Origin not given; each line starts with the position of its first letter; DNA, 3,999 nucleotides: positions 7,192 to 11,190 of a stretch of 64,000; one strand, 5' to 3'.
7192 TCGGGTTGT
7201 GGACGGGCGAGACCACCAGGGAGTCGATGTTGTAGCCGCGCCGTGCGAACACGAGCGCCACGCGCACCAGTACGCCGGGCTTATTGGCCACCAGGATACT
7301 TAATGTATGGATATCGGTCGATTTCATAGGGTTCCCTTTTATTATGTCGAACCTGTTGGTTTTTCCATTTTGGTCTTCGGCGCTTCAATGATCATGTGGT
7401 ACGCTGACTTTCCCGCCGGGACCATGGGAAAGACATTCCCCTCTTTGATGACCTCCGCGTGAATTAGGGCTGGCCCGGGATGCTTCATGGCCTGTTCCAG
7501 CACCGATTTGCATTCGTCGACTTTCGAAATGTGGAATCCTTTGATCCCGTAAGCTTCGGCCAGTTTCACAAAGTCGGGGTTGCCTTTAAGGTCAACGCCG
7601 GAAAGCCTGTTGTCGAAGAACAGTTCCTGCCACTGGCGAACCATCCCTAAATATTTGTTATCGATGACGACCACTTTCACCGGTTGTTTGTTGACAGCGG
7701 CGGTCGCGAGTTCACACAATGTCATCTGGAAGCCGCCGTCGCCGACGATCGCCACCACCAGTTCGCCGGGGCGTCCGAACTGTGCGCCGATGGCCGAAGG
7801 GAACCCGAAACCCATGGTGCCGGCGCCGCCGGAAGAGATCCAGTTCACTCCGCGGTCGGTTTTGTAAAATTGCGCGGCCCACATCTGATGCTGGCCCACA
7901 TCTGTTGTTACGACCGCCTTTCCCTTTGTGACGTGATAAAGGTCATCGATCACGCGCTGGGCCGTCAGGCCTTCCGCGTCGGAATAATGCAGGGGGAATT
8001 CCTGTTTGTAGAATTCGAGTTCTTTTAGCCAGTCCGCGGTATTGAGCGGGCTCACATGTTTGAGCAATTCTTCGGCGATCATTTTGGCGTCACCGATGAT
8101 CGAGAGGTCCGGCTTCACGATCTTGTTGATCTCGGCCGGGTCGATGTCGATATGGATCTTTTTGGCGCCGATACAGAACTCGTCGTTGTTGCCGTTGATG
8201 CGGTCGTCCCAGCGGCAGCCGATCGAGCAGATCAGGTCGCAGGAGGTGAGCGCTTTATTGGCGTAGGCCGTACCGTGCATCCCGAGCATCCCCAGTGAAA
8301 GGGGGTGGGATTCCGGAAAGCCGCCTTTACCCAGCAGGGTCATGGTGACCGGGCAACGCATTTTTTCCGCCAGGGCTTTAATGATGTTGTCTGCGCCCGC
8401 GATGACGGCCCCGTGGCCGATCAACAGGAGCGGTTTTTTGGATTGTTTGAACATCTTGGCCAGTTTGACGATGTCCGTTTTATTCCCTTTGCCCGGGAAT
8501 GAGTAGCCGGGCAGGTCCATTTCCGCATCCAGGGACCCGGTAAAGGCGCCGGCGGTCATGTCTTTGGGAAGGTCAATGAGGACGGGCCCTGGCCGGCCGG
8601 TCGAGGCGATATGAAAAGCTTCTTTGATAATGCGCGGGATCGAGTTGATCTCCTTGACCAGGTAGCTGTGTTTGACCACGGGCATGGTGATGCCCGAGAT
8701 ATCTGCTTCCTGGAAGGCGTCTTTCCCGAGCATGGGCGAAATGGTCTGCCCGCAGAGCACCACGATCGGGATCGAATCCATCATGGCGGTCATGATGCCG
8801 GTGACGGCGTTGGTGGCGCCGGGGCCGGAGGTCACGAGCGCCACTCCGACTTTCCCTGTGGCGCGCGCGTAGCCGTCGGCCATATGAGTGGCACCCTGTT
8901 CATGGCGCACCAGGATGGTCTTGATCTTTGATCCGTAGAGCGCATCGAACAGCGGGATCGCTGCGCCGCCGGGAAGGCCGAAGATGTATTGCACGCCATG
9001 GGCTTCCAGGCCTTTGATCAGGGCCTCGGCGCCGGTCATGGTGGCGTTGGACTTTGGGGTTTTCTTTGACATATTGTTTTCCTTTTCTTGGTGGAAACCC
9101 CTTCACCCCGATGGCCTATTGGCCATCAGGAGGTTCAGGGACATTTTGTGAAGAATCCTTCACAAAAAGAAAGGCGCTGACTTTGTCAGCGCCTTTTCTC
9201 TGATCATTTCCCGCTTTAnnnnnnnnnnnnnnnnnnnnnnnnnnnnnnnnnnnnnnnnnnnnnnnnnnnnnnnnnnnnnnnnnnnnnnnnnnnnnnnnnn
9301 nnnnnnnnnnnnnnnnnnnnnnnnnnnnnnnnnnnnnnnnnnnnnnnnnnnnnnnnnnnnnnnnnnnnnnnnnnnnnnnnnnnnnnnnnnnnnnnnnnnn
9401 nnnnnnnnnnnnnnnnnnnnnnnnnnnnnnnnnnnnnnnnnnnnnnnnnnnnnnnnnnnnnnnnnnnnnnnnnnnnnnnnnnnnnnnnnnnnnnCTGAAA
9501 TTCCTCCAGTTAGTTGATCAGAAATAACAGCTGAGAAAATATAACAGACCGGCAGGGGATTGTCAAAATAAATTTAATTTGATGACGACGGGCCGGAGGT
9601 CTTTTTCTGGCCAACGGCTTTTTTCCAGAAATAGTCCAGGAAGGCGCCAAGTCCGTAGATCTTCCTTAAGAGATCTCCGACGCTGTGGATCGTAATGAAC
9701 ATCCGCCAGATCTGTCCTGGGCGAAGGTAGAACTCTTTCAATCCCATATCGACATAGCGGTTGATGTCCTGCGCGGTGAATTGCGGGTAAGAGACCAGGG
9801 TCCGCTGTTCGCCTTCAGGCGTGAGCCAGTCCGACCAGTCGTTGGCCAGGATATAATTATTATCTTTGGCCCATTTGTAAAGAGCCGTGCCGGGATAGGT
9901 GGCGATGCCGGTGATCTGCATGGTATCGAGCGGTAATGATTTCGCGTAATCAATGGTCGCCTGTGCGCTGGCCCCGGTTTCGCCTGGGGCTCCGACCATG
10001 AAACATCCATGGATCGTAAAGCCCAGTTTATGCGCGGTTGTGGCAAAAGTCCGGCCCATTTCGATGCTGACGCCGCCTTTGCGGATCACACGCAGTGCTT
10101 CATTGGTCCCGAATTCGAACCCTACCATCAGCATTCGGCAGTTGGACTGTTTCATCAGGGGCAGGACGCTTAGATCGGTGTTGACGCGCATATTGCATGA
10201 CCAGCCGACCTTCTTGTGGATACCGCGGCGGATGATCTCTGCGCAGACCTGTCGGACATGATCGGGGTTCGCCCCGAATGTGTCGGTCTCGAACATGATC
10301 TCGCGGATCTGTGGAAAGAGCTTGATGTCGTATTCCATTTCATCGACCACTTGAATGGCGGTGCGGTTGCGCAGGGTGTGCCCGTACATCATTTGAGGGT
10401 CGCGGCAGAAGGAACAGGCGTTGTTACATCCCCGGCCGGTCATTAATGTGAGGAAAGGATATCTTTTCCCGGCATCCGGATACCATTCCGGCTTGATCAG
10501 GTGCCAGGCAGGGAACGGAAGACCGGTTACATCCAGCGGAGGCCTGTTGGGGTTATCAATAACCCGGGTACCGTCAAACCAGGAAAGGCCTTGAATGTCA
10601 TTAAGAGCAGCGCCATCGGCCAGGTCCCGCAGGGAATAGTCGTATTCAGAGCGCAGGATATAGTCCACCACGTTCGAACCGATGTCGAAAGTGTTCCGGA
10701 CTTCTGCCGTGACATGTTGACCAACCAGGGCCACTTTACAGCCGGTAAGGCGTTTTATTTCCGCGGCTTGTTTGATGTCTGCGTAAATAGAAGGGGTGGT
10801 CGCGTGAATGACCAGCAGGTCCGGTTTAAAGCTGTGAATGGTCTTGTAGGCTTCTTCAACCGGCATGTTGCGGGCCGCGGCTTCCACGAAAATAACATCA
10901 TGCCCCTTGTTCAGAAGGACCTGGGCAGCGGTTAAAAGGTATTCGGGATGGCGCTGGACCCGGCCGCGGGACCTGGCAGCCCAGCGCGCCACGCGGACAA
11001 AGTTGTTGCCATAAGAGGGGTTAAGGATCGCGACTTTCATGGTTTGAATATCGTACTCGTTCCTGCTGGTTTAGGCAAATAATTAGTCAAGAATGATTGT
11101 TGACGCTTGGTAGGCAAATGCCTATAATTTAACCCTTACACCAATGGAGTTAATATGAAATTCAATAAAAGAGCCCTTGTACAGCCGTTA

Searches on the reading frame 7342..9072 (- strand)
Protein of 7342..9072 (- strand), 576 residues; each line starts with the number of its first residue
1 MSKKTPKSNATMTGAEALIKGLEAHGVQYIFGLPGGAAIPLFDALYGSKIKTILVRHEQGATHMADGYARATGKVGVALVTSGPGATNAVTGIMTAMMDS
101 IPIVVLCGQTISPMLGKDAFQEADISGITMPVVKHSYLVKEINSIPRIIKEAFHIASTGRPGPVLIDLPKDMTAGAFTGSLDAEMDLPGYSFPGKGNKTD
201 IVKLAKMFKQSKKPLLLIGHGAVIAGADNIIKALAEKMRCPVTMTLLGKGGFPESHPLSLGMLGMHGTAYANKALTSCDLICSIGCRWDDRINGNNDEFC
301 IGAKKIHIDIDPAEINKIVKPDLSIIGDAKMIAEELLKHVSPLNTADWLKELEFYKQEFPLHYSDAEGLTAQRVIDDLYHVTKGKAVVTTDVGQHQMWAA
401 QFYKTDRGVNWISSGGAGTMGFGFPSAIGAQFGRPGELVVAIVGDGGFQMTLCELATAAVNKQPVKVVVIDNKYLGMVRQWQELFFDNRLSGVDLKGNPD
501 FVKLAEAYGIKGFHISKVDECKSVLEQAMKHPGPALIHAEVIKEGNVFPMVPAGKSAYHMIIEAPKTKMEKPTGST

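Call 64: search_protein_families(library=pfam, proteins=[window:7342-9072:-], max_evalue=0.00001)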
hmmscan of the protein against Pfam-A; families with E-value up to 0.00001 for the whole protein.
window:7342-9072:- (576 aa): 3 families
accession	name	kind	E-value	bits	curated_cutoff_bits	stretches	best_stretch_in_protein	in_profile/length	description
PF02775.26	TPP_enzyme_C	-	1.7e-53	180.9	21.9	1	391-538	1-150/151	Thiamine pyrophosphate enzyme, C-terminal TPP binding domain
PF02776.23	TPP_enzyme_N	-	7.6e-45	152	26.8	1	12-127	1-118/119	Thiamine pyrophosphate enzyme, N-terminal TPP binding domain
PF00205.28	TPP_enzyme_M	-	5.1e-44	149.7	30.4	1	203-336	3-137/137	Thiamine pyrophosphate enzyme, central domain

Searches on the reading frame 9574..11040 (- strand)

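Call 64: search_protein_families(library=pfam, proteins=[window:9574-11040:-], max_evalue=0.00001)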
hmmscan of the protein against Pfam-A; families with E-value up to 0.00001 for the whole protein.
window:9574-11040:- (488 aa): 2 families
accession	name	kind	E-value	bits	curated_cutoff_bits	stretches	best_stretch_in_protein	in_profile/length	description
PF04055.27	Radical_SAM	-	3.9e-16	60.1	29.5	1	201-365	3-165/166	Radical SAM superfamily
PF02310.24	B12-binding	-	2.4e-06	27.8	32.1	0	36-128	18-108/121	B12 binding domain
